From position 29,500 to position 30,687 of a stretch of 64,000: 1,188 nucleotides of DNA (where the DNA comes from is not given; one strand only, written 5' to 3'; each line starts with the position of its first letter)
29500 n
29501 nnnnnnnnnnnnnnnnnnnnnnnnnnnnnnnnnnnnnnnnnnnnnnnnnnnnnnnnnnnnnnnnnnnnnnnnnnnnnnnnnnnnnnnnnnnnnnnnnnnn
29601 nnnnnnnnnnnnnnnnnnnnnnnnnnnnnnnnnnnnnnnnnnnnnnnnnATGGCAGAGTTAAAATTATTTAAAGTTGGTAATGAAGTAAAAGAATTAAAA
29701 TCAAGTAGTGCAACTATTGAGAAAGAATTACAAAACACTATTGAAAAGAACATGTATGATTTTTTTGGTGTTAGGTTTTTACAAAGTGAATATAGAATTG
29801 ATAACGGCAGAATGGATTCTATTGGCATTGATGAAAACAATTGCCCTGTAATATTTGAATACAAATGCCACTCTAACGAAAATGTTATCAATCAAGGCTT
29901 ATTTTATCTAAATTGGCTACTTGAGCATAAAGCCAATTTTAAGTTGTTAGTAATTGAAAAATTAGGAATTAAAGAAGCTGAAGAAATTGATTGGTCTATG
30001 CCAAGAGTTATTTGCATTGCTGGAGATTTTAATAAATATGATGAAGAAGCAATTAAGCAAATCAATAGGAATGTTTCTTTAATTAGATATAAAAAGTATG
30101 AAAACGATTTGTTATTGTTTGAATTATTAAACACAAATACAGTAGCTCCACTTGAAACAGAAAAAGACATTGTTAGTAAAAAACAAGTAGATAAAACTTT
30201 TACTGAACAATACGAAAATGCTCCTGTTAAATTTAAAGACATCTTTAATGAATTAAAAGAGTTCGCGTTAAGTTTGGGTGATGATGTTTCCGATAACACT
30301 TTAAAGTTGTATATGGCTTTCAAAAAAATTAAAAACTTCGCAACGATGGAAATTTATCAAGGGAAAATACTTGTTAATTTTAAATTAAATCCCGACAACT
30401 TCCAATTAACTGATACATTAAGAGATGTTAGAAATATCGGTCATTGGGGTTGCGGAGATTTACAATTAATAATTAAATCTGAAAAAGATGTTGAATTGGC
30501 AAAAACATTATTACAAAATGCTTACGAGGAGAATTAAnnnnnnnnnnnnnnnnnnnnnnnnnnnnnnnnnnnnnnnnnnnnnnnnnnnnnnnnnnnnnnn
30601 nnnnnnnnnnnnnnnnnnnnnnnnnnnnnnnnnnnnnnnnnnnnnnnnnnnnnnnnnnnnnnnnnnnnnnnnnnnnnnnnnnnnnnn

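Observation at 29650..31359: Translationally coupled PD-(D/E)xK nuclease (DUF5655-like tail) and stand-alone AlbA_2/Schlafen-like protein: candidate undescribed two-gene defence module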

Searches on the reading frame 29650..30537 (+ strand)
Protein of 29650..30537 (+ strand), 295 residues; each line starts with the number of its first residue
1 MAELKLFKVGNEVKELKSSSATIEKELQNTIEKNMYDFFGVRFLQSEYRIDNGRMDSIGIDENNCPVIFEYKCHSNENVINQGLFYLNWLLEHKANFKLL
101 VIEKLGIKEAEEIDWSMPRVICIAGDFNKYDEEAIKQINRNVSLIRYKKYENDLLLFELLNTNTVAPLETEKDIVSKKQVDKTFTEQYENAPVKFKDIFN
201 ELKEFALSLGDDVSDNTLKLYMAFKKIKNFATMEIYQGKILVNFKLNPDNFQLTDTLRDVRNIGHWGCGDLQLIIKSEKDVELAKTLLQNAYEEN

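Call 4: search_protein_families(library=pfam, proteins=[window:29650-30537:+], max_evalue=1)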
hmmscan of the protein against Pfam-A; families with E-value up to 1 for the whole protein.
window:29650-30537:+ (295 aa): 4 families
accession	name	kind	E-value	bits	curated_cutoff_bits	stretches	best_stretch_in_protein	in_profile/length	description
PF18899.5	DUF5655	-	3.9e-11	43.4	24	1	185-295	2-109/109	Domain of unknown function (DUF5655)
PF01939.22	NucS_C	-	0.004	17.6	24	1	40-94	19-74/124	Endonuclease NucS C-terminal domain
PF02358.22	Trehalose_PPase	-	0.034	13.7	27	0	171-217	160-198/235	Trehalose-phosphatase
PF14122.12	YokU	-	0.067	13.6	27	1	110-163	27-79/87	YokU-like protein, putative antitoxin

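Call 5: search_protein_families(library=padloc, proteins=[window:29650-30537:+], max_evalue=1)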
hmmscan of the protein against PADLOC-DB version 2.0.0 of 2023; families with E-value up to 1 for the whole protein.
window:29650-30537:+ (295 aa): 4 families
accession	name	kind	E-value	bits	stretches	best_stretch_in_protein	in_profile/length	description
PDLC04946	PDC-S18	-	2.5e-123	409.7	1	1-294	18-322/365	-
PDLC04945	PDC-S18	-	2.8e-62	208.8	1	5-292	2-301/302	-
PDLC04944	PDC-S18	-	2.8e-15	54.5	1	6-249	5-257/307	-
PDLC04916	PDC-S11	-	0.0092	13.1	1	3-90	4-94/358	-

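Call 6: search_protein_families(library=ncbifam, proteins=[window:29650-30537:+], max_evalue=1)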
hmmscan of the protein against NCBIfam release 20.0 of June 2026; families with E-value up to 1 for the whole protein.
window:29650-30537:+ (295 aa): 3 families
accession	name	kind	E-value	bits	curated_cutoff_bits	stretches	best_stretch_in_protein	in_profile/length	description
NF003270.0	PRK04247.1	equivalog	0.00073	18.7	216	1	22-80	128-188/250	endonuclease NucS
NF053749.1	LplB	equivalog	0.049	13.8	65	1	119-174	23-78/86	lipoate-protein ligase small subunit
TIGR00184.1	purA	equivalog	0.14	11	395.55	1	156-229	144-213/425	adenylosuccinate synthase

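Call 14: find_homologous_proteins(query=window:29650-30537:+)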
Query window:29650-30537:+ (295 aa): 6144 proteins with E <= 0.001 among 7527 candidates; the best 120 are listed.
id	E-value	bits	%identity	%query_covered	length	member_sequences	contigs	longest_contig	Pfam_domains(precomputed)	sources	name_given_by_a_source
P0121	2.3e-185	633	96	100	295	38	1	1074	PF18899.6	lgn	-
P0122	2.3e-174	596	90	100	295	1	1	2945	PF18899.6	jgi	jgi:predicted transport protein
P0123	6.9e-172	588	90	100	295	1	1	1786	PF18899.6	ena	-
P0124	6.9e-171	585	88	100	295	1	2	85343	PF18899.6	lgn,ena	-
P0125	6.5e-170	582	88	100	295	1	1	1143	PF18899.6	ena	-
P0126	1.2e-169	581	88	100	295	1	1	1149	PF18899.6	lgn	-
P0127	1.2e-169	581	88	100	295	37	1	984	PF18899.6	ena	-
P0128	2.6e-169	580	88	100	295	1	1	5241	PF18899.6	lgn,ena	-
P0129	2.7e-169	580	88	100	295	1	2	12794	PF18899.6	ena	-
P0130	2.9e-169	580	88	100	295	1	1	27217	PF18899.6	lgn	-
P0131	3.9e-169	579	88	100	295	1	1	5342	PF18899.6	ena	-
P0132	9.3e-169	578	88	100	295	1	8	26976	PF18899.6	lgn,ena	-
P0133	1.0e-168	578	88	100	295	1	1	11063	PF18899.6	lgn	-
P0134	1.1e-168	578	87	100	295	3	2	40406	PF18899.6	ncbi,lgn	-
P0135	1.7e-168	577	88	100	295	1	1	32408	PF18899.6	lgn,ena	-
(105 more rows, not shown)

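Call 20: find_encoding_contigs(protein=P0124, flank=6000, max_places=4)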
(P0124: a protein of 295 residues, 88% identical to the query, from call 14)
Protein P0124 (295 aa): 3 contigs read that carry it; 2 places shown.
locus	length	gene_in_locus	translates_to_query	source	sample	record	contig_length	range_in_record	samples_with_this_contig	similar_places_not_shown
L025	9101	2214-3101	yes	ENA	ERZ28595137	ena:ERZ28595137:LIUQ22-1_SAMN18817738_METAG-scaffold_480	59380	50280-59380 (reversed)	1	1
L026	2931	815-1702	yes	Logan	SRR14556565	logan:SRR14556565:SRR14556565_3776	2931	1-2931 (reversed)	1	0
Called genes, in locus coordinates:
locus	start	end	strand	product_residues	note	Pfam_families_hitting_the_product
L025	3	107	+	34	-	?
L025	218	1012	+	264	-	PF04402:SIMPL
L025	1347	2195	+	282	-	PF09509:Hypoth_Ymh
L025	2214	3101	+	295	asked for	PF18899:DUF5655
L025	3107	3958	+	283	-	PF18863:AbiJ_NTD4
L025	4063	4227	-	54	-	PF14168:YjzC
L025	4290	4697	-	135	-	-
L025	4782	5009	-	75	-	-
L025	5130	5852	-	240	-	-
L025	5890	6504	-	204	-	-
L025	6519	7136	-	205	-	-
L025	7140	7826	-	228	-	-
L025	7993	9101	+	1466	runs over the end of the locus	PF07581:Glug (faint), PF09479:Flg_new (faint), PF18998:Flg_new_2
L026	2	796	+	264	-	?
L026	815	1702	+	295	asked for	PF18899:DUF5655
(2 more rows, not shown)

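Call 22: find_related_loci(query=A2, collection=metagenome_contigs, flank=6000)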
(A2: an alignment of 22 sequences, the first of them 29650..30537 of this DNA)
Query A2 (295 aa) in metagenome_contigs; peptide patterns used: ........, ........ (x = any residue, [..] = any of these).
600 stretches matched a pattern (row limit reached: there are more); 563 encode a relative of the query (tblastn E <= 1e-3); the best 80 are kept; 80 distinct loci.
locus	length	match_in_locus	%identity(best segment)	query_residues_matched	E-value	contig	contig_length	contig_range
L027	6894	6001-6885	94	1-295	0e+0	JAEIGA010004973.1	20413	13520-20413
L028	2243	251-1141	78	1-295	3e-167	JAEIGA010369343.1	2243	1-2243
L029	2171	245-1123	78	1-295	1e-166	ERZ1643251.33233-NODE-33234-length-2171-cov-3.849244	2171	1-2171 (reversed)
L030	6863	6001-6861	78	1-289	8e-155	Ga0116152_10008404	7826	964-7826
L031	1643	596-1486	77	1-295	4e-166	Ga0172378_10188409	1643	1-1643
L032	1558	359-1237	78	1-295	2e-166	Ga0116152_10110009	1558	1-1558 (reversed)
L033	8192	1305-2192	74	1-295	9e-149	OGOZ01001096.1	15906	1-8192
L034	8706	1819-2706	74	1-295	9e-149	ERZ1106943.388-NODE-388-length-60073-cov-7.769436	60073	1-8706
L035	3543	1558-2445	76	1-295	2e-154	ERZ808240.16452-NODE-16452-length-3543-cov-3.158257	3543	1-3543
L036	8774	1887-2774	74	1-295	9e-149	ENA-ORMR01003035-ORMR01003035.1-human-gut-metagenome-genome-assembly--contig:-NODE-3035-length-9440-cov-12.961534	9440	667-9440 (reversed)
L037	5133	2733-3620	74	1-295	4e-150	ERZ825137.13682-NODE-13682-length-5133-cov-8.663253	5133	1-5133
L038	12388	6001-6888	74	1-295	1e-148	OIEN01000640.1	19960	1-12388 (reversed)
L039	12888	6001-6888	74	1-295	1e-148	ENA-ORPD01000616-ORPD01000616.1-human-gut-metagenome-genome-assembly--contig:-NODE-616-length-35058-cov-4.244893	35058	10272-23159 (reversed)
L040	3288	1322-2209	74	1-295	3e-154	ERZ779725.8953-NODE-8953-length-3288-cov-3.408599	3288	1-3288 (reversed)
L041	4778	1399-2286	74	1-295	2e-150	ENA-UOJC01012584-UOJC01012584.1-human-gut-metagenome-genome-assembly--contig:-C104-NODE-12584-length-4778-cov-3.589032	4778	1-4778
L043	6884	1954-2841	73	1-295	9e-145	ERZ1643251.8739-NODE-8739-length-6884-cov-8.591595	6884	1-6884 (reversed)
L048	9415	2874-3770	68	1-295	1e-134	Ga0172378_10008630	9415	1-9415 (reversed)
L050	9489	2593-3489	64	1-295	2e-121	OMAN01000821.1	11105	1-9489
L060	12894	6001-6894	57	1-295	5e-110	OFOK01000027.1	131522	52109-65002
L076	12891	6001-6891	56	1-295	6e-109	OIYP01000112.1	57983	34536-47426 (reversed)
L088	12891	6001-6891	57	1-295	2e-108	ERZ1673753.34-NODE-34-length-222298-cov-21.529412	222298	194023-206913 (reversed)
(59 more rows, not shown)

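Call 23: find_related_loci(query=A2, collection=viral_contigs, flank=6000)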
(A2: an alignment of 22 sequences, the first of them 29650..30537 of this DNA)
Query A2 (295 aa) in viral_contigs; peptide patterns used: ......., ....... (x = any residue, [..] = any of these).
59 stretches matched a pattern; 11 encode a relative of the query (tblastn E <= 1e-3); 11 distinct loci.
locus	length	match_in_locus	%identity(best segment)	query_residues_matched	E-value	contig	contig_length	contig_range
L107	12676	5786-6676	56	1-295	3e-109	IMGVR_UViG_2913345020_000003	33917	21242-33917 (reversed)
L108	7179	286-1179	55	1-295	7e-108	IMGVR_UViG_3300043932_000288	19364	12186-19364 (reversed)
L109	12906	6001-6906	54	1-295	2e-104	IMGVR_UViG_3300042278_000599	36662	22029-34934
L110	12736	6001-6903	54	1-294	4e-104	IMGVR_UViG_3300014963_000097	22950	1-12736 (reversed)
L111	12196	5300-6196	54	1-295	2e-103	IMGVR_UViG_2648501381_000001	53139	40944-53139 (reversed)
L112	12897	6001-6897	55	1-292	2e-103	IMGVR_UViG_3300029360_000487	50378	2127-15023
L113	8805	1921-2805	53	1-295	2e-100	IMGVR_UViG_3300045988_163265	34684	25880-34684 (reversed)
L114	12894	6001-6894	52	1-295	3e-95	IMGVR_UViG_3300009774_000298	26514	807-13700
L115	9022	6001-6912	44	1-292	3e-85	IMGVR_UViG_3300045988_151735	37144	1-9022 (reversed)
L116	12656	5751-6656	54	1-295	2e-104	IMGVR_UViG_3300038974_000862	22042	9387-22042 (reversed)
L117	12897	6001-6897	55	1-292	2e-103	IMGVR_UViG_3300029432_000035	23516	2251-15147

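Call 29: search_protein_families(library=pfam, proteins=[L033:225-1292:+, L033:2208-3068:+, L088:6937-10092:+, L076:6894-8738:+, L076:4389-5999:+, L060:4645-6000:+, L048:3760-7380:+, L048:2288-2860:+, L043:2858-3388:+, L027:5063-6001:+], max_evalue=0.001)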
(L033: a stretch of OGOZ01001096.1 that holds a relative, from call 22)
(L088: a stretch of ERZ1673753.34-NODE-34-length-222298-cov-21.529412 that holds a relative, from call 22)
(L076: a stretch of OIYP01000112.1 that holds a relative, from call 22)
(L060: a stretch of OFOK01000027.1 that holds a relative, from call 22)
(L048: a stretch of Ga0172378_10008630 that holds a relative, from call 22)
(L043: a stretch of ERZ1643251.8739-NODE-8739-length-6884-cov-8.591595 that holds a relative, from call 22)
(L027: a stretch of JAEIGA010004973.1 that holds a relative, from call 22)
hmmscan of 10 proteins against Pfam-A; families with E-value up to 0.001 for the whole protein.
L033:225-1292:+ (355 aa): 1 family
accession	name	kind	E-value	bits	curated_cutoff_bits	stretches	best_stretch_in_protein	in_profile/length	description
PF02086.21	MethyltransfD12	-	2e-66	224.7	22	1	71-338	1-253/253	D12 class N6 adenine-specific DNA methyltransferase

L033:2208-3068:+ (286 aa): 1 family
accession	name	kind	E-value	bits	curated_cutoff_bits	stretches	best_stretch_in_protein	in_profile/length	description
PF04556.18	DpnII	-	3.8e-107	358.2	23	1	4-282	1-277/278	DpnII restriction endonuclease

L088:6937-10092:+ (1051 aa): 6 families
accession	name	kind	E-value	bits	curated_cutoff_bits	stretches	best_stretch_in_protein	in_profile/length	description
PF04851.21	ResIII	-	1.2e-36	126.5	22.5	1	317-474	2-164/164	Type III restriction enzyme, res subunit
PF11907.13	DUF3427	-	1.6e-25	90.4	27.7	1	895-1041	124-275/280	Domain of unknown function (DUF3427)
PF00271.37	Helicase_C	-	1.4e-13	51.5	23.5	1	555-657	7-109/110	Helicase conserved C-terminal domain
PF13091.12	PLDc_2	-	4.5e-12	46.4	27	1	152-279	10-132/132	PLD-like domain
PF09565.16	RE_NgoFVII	-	4.7e-09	36.2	23.8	1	145-260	10-133/162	NgoFVII restriction endonuclease N-terminal PLD domain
PF00270.35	DEAD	-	1.5e-06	28.5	26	1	322-473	3-161/167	DEAD/DEAH box helicase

L076:6894-8738:+ (614 aa): 5 families
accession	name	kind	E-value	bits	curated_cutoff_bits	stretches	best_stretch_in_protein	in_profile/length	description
PF02384.22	N6_Mtase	-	6.5e-41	141.1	20.4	1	305-607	4-277/311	N-6 DNA Methylase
PF07669.17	Eco57I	-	2.8e-13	50.8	25.3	1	391-540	1-165/171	Eco57I restriction-modification methylase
PF13588.12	HSDR_N_2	-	1.1e-12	48.5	25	1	44-147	1-98/110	Type I restriction enzyme R protein N terminus (HSDR_N)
PF20473.4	MmeI_Mtase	-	2.2e-07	30.7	27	1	345-414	20-86/259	MmeI, DNA-methyltransferase domain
PF01170.24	UPF0020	-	7.4e-07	29.5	22.3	1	337-461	21-139/197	RMKL-like, methyltransferase domain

L076:4389-5999:+ (536 aa): 5 families
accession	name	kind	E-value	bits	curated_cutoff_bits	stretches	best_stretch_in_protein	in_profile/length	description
PF01637.24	ATPase_2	-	2.5e-30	106.4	33.2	1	73-275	1-225/225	ATPase domain predominantly from Archaea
PF03008.20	DUF234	-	1.7e-27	96.2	22.5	1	381-478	1-94/100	Archaea bacterial proteins of unknown function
PF13173.12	AAA_14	-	3.4e-09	37.2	27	1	93-246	3-128/129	AAA domain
PF13191.12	AAA_16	-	5.3e-07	30.7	32.6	1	73-188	2-151/167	AAA ATPase domain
PF13401.12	AAA_22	-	0.00057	20.6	27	0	94-212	7-123/130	AAA domain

L060:4645-6000:+ (451 aa): 4 families
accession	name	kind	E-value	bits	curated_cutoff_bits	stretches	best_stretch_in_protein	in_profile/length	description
PF13635.12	DUF4143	-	3.1e-38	131.5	28.1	1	235-398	1-159/160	Domain of unknown function (DUF4143)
PF13173.12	AAA_14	-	4.8e-31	107.9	27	1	33-167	2-129/129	AAA domain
PF01637.24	ATPase_2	-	1.5e-05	25.4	33.2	0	20-64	7-54/225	ATPase domain predominantly from Archaea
PF13401.12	AAA_22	-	0.00015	22.5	27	1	32-124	4-109/130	AAA domain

L048:3760-7380:+ (1206 aa): 3 families
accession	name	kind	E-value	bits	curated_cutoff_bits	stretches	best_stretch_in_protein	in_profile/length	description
PF25796.1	BREX_BrxC_4th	-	6.1e-40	137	27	1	568-737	2-173/173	BREX ATP-binding protein BrxC 4th domain with six-stranded beta sheet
PF25791.1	BREX_BrxC_wHTH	-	3.2e-34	118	27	1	744-865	1-125/126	BREX ATP-binding protein BrxC winged helix-turn-helix domain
PF25792.1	BREX_BrxC_helical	-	3.1e-18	66.7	27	1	876-1016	5-123/123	BREX ATP-binding protein BrxC alpha helical domain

L048:2288-2860:+ (190 aa): 1 family
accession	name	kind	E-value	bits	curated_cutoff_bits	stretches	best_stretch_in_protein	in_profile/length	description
PF08747.16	BrxB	-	2.8e-39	134.4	26.8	1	66-189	2-124/124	BREX protein BrxB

L043:2858-3388:+ (176 aa): 1 family
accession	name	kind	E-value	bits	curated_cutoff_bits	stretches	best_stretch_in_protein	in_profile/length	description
PF20472.4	PDDEXK_11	-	1.9e-05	24.9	23.7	1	89-108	62-81/145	PD-(D/E)XK nuclease superfamily domain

L027:5063-6001:+ (312 aa): 1 family
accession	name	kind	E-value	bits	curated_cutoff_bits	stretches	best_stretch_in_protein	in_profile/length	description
PF02086.21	MethyltransfD12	-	4.7e-63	213.7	22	1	24-290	1-253/253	D12 class N6 adenine-specific DNA methyltransferase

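Call 43: search_protein_families(library=pfam, proteins=[L025:1470-2195:+, L025:3107-3958:+], max_evalue=0.01)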
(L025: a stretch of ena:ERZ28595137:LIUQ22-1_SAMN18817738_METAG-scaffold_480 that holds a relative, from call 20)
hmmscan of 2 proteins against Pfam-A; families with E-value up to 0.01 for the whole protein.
L025:1470-2195:+ (241 aa): 1 family
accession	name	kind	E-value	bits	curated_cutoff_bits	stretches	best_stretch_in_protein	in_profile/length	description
PF09509.15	Hypoth_Ymh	-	1.6e-24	86.5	25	1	108-229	3-118/119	Protein of unknown function (Hypoth_ymh)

L025:3107-3958:+ (283 aa): 1 family
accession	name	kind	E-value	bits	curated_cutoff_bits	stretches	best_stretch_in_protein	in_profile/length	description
PF18863.6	AbiJ_NTD4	-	6.8e-21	75.7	34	1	2-159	3-151/152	AbiJ N-terminal domain 4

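Call 55: predict_structure(alignment_id=A2)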
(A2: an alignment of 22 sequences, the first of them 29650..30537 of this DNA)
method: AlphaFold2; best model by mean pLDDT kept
length: 295 residues; sequences in the alignment: 22
mean_pLDDT: 69.1   pTM: 0.47
mean pLDDT of the five models: 69.1, 64.1, 63.6, 62.5, 60.7
residues with pLDDT >= 90: 28; 70-90: 145; 50-70: 66; < 50: 56
segments of 3 or more residues with pLDDT < 50: 1-24, 171-182, 216-228
pLDDT, mean of each block of 10 residues (from residue 1): 30 35 51 59 77 75 82 63 83 85 89 84 71 73 67 54 67 34 62 85 83 46 39 79 89 90 63 90 93 83
secondary structure, 60 per line:
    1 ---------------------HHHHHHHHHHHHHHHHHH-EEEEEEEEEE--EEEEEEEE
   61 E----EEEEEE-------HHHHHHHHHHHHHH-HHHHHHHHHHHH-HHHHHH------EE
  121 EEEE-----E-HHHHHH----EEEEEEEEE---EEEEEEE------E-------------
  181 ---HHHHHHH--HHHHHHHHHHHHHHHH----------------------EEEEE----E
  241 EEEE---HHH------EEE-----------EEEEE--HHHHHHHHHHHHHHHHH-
elements in order: H22-39 E41-50 E53-61 E66-71 H79-92 H94-105 H107-112 E119-124 H132-137 E142-150 E154-160 H184-190 H193-208 E231-235 E240-244 E257-259 E271-275 H278-294

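Call 57: search_solved_structures(query=A2, max_evalue=10, show_alignments=3)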
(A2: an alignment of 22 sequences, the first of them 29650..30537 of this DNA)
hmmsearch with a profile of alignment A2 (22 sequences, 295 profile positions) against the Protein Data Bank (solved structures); distinct sequences matched with E-value up to 10: 0.

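Call 58: fold_search(model_id=the predicted structure, library=pdb)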
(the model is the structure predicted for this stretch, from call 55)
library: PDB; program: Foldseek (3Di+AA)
matches with E <= 10: 484; with E <= 0.001: 3
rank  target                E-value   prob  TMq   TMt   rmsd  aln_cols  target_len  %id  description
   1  2vld_B                4.1e-05  1.00  0.27  0.34  10.1       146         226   20  crystal structure of a repair endonuclease from Pyrococcus abyssi (released 2009-05-19)
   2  2vld_A                9.0e-05  1.00  0.27  0.34   8.8       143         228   20  crystal structure of a repair endonuclease from Pyrococcus abyssi (released 2009-05-19)
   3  5gke_A                1.3e-04  1.00  0.28  0.34   7.1       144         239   19  Structure of EndoMS-dsDNA1 complex (released 2016-11-02)
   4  5gkj_B                3.1e-03  1.00  0.27  0.33   6.9       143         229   19  Structure of EndoMS in apo form (released 2016-11-02)
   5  4dap                  1.1e-02  0.75  0.22  0.26   7.3       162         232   16  The structure of Escherichia coli SfsA (released 2013-08-14)
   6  3fov                  1.2e-02  0.93  0.21  0.47   6.3       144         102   10  Crystal structure of protein RPA0323 of unknown function from Rhodopseudomonas palustris (released 2009-01-13)
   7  6xl1_A                1.3e-02  0.94  0.22  0.18   7.2       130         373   12  crystal structure of cA4-activated Card1(D294N) (released 2020-12-30)
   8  8ps5_A                1.4e-02  0.99  0.29  0.22   8.8       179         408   15  Escherichia coli SduA complex bound to DNA (released 2025-01-22)
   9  6rme_C                2.1e-02  0.14  0.14  0.11  17.9       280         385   10  Structure of IMP bound Plasmodium falciparum IMP-nucleotidase mutant D172N (released 2020-07-08)
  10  6rmw_C                2.1e-02  0.13  0.13  0.11  18.2       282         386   10  Structure of N-terminal truncated IMP bound Plasmodium falciparum IMP-nucleotidase (released 2020-07-15)
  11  3dnx                  3.7e-02  0.84  0.22  0.38   6.8       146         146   12  SPO1766 protein of unknown function from Silicibacter pomeroyi. (released 2008-09-02)
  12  8gh6_A                3.9e-02  0.94  0.26  0.10   5.3       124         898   16  Bombyx mori R2 retrotransposon initiating target-primed reverse transcription (released 2023-04-05)
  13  6wxw_A                3.9e-02  0.87  0.23  0.19   6.5       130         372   12  crystal structure of apo Card1 (released 2020-12-30)
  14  8iby_C                5.2e-02  0.87  0.25  0.11   5.4       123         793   15  Structure of R2 with 5'ORF (released 2023-09-20)
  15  3ftb_A                5.2e-02  0.16  0.17  0.15  17.7       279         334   11  The crystal structure of the histidinol-phosphate aminotransferase from Clostridium acetobutylicum (released 2009-02-17)
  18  8ti9_C                8.0e-02  0.93  0.28  0.41   7.2       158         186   17  CryoEM structure of octamer assembly of Shedu nuclease domain from Bacillus cereus (released 2024-07-31)
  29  8ti9_B                1.6e-01  0.85  0.28  0.41   7.6       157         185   18  CryoEM structure of octamer assembly of Shedu nuclease domain from Bacillus cereus (released 2024-07-31)
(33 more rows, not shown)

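Call 59: search_protein_families(library=padloc, proteins=[L025:1470-2195:+, L025:3107-3958:+], max_evalue=0.001)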
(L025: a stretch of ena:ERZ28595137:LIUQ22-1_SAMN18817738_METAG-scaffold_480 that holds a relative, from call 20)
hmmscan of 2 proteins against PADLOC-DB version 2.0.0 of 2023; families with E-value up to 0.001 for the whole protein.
L025:1470-2195:+ (241 aa): 2 families
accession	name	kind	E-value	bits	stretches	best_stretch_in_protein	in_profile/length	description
PDLC03987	PD-Lambda-3_B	-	1.5e-14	52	1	109-236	143-266/270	-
PDLC02412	Aga_HEPN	-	5.6e-09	33.5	1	109-232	255-378/382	Class II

L025:3107-3958:+ (283 aa): 2 families
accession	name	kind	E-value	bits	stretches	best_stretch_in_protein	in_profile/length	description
PDLC04997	PDC-S32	-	5e-87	290.2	1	2-278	10-281/285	-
PDLC04996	PDC-S32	-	6.4e-80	266.8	1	2-280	5-278/280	-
